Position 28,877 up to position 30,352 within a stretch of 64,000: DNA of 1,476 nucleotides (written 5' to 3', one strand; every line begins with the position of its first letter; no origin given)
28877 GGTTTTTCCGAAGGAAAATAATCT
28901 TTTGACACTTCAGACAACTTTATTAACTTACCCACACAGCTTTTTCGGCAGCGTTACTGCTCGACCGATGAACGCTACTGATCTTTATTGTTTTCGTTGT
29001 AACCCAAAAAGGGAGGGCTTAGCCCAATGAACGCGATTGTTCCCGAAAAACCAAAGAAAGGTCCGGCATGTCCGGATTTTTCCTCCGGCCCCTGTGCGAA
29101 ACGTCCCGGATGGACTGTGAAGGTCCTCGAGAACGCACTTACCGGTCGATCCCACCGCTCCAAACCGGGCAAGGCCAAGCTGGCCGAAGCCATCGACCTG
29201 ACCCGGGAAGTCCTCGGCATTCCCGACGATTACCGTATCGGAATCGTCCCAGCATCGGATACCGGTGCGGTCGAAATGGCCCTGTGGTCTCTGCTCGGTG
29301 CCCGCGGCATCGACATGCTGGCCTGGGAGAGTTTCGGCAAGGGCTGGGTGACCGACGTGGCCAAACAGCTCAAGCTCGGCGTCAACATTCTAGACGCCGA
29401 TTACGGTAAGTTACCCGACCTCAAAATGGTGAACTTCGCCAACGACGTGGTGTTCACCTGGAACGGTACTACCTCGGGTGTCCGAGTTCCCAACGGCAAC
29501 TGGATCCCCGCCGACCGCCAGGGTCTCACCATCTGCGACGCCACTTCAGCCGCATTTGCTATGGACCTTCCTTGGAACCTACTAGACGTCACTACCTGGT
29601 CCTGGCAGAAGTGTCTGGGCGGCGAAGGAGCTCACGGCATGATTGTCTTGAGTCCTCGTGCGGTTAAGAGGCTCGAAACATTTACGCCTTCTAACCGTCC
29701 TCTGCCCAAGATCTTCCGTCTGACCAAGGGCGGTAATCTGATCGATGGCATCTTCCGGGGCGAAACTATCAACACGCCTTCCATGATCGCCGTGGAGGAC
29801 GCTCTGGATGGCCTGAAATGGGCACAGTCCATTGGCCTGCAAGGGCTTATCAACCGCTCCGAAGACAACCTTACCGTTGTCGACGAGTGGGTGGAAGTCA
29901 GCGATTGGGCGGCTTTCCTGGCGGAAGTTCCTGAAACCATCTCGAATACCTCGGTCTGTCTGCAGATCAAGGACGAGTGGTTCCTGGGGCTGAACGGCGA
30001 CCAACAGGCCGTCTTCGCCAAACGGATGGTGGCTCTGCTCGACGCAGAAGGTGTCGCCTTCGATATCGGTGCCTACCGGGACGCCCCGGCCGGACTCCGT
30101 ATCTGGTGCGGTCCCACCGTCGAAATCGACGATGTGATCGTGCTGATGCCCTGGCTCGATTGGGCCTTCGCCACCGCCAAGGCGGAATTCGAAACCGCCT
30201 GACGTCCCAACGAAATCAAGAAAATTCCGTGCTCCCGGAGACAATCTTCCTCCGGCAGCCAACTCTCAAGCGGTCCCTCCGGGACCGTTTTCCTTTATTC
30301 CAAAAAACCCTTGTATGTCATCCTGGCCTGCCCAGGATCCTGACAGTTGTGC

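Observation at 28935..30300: serC sits on a sharply GC-rich island in an AT-rich genome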

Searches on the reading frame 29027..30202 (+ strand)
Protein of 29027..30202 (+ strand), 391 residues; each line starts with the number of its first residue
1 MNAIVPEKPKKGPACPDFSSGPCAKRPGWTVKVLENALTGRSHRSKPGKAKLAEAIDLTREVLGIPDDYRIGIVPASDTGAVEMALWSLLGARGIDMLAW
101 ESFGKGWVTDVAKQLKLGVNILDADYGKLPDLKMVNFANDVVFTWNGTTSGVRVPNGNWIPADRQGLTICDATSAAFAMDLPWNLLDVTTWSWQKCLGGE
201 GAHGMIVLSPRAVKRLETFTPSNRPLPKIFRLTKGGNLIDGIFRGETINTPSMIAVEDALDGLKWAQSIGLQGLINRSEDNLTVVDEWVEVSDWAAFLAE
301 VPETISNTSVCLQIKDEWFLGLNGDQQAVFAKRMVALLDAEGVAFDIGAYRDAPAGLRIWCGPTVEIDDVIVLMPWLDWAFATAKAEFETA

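Call 5: search_protein_families(library=ncbifam, proteins=[window:29027-30202:+])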
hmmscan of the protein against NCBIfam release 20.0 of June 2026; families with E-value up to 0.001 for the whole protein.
window:29027-30202:+ (391 aa): 5 families
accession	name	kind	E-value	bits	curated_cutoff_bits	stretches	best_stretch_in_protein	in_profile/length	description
NF002841.0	PRK03080.1-2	equivalog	3.4e-196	651.8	477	1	7-388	5-387/389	phosphoserine transaminase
TIGR01365.1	serC_2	equivalog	1.6e-186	619.8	448.2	1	13-383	2-373/374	phosphoserine transaminase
TIGR01366.1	serC_3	equivalog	9.5e-22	77.7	401.65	1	17-380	6-357/361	phosphoserine transaminase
TIGR01364.1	serC_1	equivalog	1.5e-07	30.6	443.6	1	42-317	37-304/358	phosphoserine transaminase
NF003764.0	PRK05355.1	equivalog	2.9e-07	29.7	253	1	41-293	39-279/357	3-phosphoserine/phosphohydroxythreonine transaminase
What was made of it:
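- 29027..30202 (+): serC, phosphoserine aminotransferase of the serC_2 (alphaproteobacterial-type) class, 391 aa, intact. GC 0.589, GC3 0.702. NF002841, 651.8 bits (cut-off 477), and TIGR01365, 619.8 bits (call 5).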

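Call 6: search_protein_families(library=pfam, proteins=[window:29027-30202:+])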
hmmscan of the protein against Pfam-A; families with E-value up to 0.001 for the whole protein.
window:29027-30202:+ (391 aa): 0 families

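Call 7: find_homologous_proteins(query=window:29027-30202:+, max_evalue=1e-20)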
Query window:29027-30202:+ (391 aa): 8000 proteins with E <= 1e-20 among 8000 candidates; the best 120 are listed.
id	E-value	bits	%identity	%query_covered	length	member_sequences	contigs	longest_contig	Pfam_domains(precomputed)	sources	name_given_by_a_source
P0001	1.4e-265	899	100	100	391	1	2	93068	-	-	-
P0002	4.2e-183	627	72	98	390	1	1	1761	-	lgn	-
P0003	7.1e-183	626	72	97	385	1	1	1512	-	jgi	jgi:phosphoserine aminotransferase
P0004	1.4e-182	625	71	100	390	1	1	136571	-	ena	-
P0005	1.6e-180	618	72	97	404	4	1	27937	-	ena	-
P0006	3.2e-180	617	70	100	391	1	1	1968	-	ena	-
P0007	3.7e-180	617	71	98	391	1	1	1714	-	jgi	jgi:phosphoserine aminotransferase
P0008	5.6e-180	617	73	97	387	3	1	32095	-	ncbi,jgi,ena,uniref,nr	ncbi:phosphoserine transaminase [Azospirillum sp.]|uniref:phosphoserine transaminase n=1 Tax=Azospir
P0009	7.7e-180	616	73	97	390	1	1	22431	-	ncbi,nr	ncbi:MAG: phosphoserine transaminase [Rhodobacterales bacterium]|nr:phosphoserine transaminase [Rhod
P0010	8.5e-180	616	72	97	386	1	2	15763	-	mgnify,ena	mgnify:FL=1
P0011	9.4e-180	616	73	95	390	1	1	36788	-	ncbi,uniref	ncbi:MAG: phosphoserine transaminase [Parvibaculum sp.]|uniref:phosphoserine transaminase n=1 Tax=Pa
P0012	9.5e-180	616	71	98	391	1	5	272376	-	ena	-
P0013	1.3e-179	615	71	98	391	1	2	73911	-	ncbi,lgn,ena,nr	ncbi:MAG: phosphoserine transaminase [Alphaproteobacteria bacterium]|nr:phosphoserine transaminase [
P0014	2.3e-179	615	72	98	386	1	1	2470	-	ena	-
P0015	2.3e-179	615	71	98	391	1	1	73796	-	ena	-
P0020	5.4e-179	613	71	98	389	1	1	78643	-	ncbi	-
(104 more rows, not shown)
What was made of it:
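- The best 120 protein hits are 69-73% identical, and every named one is alphaproteobacterial (call 7).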

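Call 8: find_encoding_contigs(protein=P0001, flank=10000, max_places=6)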
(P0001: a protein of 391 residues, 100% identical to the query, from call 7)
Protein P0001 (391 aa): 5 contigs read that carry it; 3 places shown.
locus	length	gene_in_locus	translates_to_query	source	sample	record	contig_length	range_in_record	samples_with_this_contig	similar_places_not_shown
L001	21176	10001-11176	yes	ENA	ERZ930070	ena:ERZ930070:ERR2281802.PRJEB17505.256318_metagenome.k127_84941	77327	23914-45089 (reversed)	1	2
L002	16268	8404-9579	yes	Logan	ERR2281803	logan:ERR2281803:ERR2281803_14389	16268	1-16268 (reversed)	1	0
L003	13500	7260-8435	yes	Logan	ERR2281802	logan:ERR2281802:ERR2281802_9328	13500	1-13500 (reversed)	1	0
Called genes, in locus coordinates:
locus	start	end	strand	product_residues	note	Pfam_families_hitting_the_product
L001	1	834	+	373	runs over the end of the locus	PF01471:PG_binding_1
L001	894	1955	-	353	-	PF00226:DnaJ, PF01556:DnaJ_C, PF00684:DnaJ_CXXCXGXG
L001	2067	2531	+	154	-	-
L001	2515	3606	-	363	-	PF00988:CPSase_sm_chain, PF00117:GATase, PF07722:Peptidase_C26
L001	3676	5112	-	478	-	PF01425:Amidase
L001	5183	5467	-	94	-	PF02686:GatC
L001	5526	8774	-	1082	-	PF00395:SLH, PF03330:DPBB_1, PF00188:CAP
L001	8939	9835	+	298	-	PF01171:ATP_bind_3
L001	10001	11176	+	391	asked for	-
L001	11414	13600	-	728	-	PF03717:PBP_dimer, PF00905:Transpeptidase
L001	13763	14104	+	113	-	-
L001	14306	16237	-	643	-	PF00012:HSP70, PF06723:MreB_Mbl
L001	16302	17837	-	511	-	PF00682:HMGL-like, PF22617:HCS_D2, PF08502:LeuA_dimer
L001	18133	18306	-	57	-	-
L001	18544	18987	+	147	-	PF00436:SSB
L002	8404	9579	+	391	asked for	-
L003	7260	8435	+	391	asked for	-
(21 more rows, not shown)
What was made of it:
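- The source is a metagenome assembly (call 8).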

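Call 16: find_related_loci(query=window:29027-30202:+, collection=genome_contigs, flank=6000)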
Query window:29027-30202:+ (391 aa) in genome_contigs; peptide patterns used: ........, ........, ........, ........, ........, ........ (x = any residue, [..] = any of these).
599 stretches matched a pattern (row limit reached: there are more); 577 encode a relative of the query (tblastn E <= 1e-3); the best 80 are kept; 80 distinct loci.
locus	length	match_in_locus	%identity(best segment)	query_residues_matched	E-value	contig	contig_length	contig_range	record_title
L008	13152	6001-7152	73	5-387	0e+0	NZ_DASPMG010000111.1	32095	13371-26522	MAG: Azospirillum sp. isolate SMAG_U12086 k141_68796, whole genome shotgun sequence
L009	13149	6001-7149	70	7-388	3e-177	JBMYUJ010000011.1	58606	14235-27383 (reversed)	MAG: Magnetospiraceae bacterium isolate ME_XS_2211_2_bin_26 ME_XS_2211_2_bin_26_10, whole genome shotgun sequence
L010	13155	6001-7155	70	8-391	5e-177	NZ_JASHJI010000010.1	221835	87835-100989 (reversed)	Roseibium sp. MMSF_3412 NODE_10_length_221835_cov_32.631653, whole genome shotgun sequence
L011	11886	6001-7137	69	8-385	4e-176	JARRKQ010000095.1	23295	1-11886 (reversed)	MAG: Alphaproteobacteria bacterium isolate Spart_050_MAG scaffold_1408, whole genome shotgun sequence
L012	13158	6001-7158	71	7-391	1e-175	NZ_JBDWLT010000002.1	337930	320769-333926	MAG: Parvibaculum sp. isolate CI.26.M.D5_445_39 CI_26_M_D5_445_39_000000000002, whole genome shotgun sequence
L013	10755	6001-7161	69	1-388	2e-175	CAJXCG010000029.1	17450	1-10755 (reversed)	MAG TPA_asm: uncultured Rhodobiaceae bacterium isolate ERR315863_bin.71_MetaBAT_v2.12.1_MAG genome assembly, contig: NOD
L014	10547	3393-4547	69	8-391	2e-175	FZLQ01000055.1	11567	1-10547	Phyllobacteriaceae bacterium Water_Bin73 genome assembly, contig: NODE_1203_length_11567_cov_4.56715, whole genome shotg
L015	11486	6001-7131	71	7-382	3e-175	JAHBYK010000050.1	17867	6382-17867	MAG: Parvibaculum sp. isolate ACE_PRO22 PRO22_50, whole genome shotgun sequence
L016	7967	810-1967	71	7-391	4e-175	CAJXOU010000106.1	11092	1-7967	MAG TPA_asm: uncultured Rhodobiaceae bacterium isolate ERR1855268_bin.6_MetaBAT_v2.12.1_MAG genome assembly, contig: NOD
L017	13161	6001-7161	68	1-386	6e-175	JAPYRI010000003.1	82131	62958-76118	MAG: Alphaproteobacteria bacterium isolate PW3.metabat2.129_sub PW3_418_length_82131_cov_8.604062, whole genome shotgun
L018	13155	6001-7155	69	1-387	2e-175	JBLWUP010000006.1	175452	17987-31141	MAG: Kiloniellaceae bacterium isolate EA10-05 A10maxbin.018RE.5K@6, whole genome shotgun sequence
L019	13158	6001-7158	70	7-391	2e-174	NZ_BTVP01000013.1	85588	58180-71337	MAG: Parvibaculum sp. isolate AMX-MBFR-74 sequence13, whole genome shotgun sequence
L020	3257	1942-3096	67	8-391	0e+0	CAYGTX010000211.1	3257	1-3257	MAG TPA_asm: uncultured Rickettsiales bacterium isolate ERP117304_co1_49 genome assembly, contig: NODE_23404_length_3257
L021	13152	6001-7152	70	5-386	1e-174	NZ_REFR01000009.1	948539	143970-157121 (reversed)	Eilatimonas milleporae strain DSM 25217 Ga0170459_101, whole genome shotgun sequence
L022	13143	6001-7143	69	9-388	4e-174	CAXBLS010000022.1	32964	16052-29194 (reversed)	MAG TPA_asm: uncultured Kordiimonadaceae bacterium isolate ERR2762116_concoct_57 genome assembly, contig: ERZ3422114.182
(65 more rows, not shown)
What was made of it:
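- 29027..30202 (+): Homologues in calls 7 and 16.
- On Horizontally transferred gene: SerC matches Alphaproteobacteria (calls 7, 16).
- The same SerC type occurs at 64-68% identity in Coraliomargarita, Opitutaceae, Nostocales and a Bryobacteraceae MAG (call 16). All named hits among the best 120 proteins, and the top of the genome list, are Alphaproteobacteria (calls 7, 16).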

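Call 30: find_encoding_contigs(protein=P0004, flank=6000, max_places=1)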
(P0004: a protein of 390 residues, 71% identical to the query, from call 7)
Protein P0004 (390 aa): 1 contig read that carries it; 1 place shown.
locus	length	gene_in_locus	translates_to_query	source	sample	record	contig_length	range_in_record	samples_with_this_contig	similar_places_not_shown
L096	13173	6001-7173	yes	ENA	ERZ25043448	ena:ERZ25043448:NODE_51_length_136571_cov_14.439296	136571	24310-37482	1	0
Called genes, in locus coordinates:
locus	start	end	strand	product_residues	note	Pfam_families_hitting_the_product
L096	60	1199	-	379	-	PF01266:DAO (faint), PF07992:Pyr_redox_2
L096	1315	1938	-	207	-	PF00571:CBS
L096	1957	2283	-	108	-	PF04358:DsrC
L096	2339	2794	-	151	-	PF02082:Rrf2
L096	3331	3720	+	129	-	PF00034:Cytochrom_C (weak)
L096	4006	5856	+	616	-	PF03600:CitMHS, PF16980:CitMHS_2 (weak), PF02080:TrkA_C, PF06808:DctM (weak), PF03600:CitMHS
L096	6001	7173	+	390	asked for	-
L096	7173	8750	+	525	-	PF00389:2-Hacid_dh, PF02826:2-Hacid_dh_C, PF19304:PGDH_inter, PF01842:ACT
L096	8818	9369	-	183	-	-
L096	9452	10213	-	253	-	PF00378:ECH_1, PF16113:ECH_2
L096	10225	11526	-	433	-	PF00501:AMP-binding, PF14535:AMP-binding_C_2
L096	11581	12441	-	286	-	PF27832:Htd2, PF13452:FAS1_DH_region (weak)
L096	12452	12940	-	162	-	PF00583:Acetyltransf_1, PF13508:Acetyltransf_7 (weak), PF13673:Acetyltransf_10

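Call 31: find_encoding_contigs(protein=P0020, flank=6000, max_places=1)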
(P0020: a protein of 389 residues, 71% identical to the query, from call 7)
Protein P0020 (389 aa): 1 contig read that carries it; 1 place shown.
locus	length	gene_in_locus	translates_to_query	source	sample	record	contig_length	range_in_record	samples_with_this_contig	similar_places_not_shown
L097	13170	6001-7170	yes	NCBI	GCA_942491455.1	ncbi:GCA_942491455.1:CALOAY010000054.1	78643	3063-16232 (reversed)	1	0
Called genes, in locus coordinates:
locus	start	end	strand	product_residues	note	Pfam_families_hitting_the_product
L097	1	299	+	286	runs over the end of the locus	PF13646:HEAT_2 (faint), PF03130:HEAT_PBS (faint), PF02810:SEC-C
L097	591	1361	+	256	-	-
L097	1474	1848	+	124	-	-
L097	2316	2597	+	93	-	PF01527:HTH_Tnp_1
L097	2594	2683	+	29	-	-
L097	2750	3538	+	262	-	PF13276:HTH_21, PF00665:rve, PF13683:rve_3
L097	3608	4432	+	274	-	-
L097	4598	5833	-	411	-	PF00389:2-Hacid_dh, PF02826:2-Hacid_dh_C, PF03446:NAD_binding_2 (weak), PF22629:ACT_AHAS_ss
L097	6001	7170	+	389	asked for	-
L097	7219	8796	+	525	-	PF00389:2-Hacid_dh, PF02826:2-Hacid_dh_C, PF19304:PGDH_inter, PF01842:ACT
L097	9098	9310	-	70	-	PF15919:HicB_lk_antitox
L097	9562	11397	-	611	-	PF02543:Carbam_trans_N, PF16861:Carbam_trans_C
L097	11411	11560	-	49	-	PF19451:DUF5989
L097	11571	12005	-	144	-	PF19588:SxtJ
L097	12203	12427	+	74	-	-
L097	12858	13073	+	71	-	-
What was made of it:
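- serC is followed by serA in loci L096 and L097 (calls 30, 31).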

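Call 39: search_solved_structures(query=window:29027-30202:+, max_evalue=0.001, show_alignments=1)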
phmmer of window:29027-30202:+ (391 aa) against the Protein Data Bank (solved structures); distinct sequences matched with E-value up to 0.001: 6.
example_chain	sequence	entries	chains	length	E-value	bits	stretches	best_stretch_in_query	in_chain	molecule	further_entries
2fyf_A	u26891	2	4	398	1.1e-15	60.6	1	17-380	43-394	phosphoserine aminotransferase | Putative phosphoserine aminotransferase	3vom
3zrp_A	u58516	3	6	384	2e-05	26.8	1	45-218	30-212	SERINE-PYRUVATE AMINOTRANSFERASE (AGXT)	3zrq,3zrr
3ffr_A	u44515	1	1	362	2.4e-05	26.5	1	32-302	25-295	Phosphoserine aminotransferase SerC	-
8a5w_D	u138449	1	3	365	0.0001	24.4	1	41-207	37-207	Phosphoserine aminotransferase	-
3e77_A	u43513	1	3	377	0.00011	24.3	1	41-207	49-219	Phosphoserine aminotransferase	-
8a5v_D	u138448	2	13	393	0.00012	24.2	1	41-207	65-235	Phosphoserine aminotransferase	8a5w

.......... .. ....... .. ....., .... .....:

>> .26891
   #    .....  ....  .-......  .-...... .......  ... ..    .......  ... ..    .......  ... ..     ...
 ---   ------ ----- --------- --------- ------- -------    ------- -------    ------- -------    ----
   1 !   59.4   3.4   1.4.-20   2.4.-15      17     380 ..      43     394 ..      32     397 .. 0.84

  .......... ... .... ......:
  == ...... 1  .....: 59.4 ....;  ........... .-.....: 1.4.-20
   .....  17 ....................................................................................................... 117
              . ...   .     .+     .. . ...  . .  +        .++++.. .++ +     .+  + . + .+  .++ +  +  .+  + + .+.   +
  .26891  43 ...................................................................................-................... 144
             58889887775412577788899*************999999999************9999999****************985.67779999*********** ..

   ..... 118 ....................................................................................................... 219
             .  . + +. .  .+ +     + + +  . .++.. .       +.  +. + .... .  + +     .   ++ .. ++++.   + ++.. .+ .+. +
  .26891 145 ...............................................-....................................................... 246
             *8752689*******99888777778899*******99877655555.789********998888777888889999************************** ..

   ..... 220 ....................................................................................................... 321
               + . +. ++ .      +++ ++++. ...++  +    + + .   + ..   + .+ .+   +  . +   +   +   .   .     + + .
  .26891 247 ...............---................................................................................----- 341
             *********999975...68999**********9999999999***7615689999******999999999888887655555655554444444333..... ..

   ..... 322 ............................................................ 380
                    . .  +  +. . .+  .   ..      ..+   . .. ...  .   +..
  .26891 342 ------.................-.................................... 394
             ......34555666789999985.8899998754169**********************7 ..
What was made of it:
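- On Phosphoserine aminotransferase, serC_2 type (TIGR01365 / NF002841): The SWQK lysine aligns with the QK of 2fyf (call 39).
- The Lys of the SWQK motif aligns with the QK of M. tuberculosis SerC, PDB 2fyf (call 39).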

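Call 47: search_dna_similar(query=window:29027-30202:+, collection=phages, mode=protein, max_rows=8)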
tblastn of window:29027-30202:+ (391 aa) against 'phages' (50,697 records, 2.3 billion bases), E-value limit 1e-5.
Records with a match: 1; places in all: 1; records where one place covers at least 80% of the query: 1.
Best place of each record, by identity: <60% 1.
By first word of the organism name: Bacteriophage 1.
By host as written in the record: - 1.
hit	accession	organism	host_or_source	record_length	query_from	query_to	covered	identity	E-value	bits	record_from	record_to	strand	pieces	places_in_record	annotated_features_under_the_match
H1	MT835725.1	Bacteriophage sp.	human fecal samples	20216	18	378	92%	24.4%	9e-14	79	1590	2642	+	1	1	record has no annotation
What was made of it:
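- The single match there is 24% identical (call 47).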

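Call 48: search_dna_similar(query=window:29027-30202:+, collection=plasmids, mode=protein, max_rows=10)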
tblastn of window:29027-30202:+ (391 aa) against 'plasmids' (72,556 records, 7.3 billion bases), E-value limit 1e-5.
Records with a match: 28; places in all: 29; records where one place covers at least 80% of the query: 26.
Best place of each record, by identity: 60-80% 17; <60% 11.
By first word of the organism name: Azospirillum 5; Sinorhizobium 4; Rhizobium 4; Pseudorhodobacter 1; Shinella 1; Methylobacterium 1; Deinococcus 1; Methylorubrum 1; Agrobacterium 1; Prescottella 1; and 8 more.
By predicted mobility (MOB-suite, as given by PLSDB): non-mobilizable 21; conjugative 4; mobilizable 3.
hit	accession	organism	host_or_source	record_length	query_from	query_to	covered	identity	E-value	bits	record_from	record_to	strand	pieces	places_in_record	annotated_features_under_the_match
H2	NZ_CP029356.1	Azospirillum thermophilum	cell culture,hot spring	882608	5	379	96%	70.0%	6e-168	527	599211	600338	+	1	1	phosphoserine transaminase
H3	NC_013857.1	Azospirillum sp. B510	-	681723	1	379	97%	68.2%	3e-162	511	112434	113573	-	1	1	phosphoserine transaminase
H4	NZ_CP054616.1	Azospirillum oryzae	cell culture,soil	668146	1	379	97%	68.0%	6e-163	513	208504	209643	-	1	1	phosphoserine transaminase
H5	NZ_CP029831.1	Azospirillum ramasamyi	single cell,Cow dung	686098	8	379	95%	69.3%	5e-165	519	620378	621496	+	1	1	phosphoserine transaminase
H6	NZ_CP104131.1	Sinorhizobium sp. K101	Phaseolus vulgaris,cell ...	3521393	6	379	96%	68.6%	8e-162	510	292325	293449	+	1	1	none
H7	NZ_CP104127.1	Sinorhizobium sp. M103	Phaseolus vulgaris,cell ...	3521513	6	379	96%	68.6%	8e-162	510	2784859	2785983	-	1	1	none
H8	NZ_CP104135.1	Sinorhizobium sp. C101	Phaseolus vulgaris,cell ...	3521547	6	379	96%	68.6%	8e-162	510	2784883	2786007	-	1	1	none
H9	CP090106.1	Sinorhizobium meliloti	Medicago,Cell culture,Plant nodule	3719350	6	379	96%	68.4%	5e-161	508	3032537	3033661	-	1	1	phosphoserine transaminase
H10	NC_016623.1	Azospirillum lipoferum 4B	-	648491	8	379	95%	68.2%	1e-161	509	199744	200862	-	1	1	phosphoserine transaminase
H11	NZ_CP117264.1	Rhizobium tumorigenes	Rubus sp.,pure bacterial culture,Aerial ...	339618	8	379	95%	66.0%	2e-155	492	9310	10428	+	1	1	phosphoserine transaminase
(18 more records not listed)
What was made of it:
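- Copies exist on Azospirillum and Sinorhizobium/Rhizobium chromids and megaplasmids at 70% identity or less (call 48).
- Tried and rejected: Plasmid and chromid copies are 70% identical or less (calls 47, 48).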
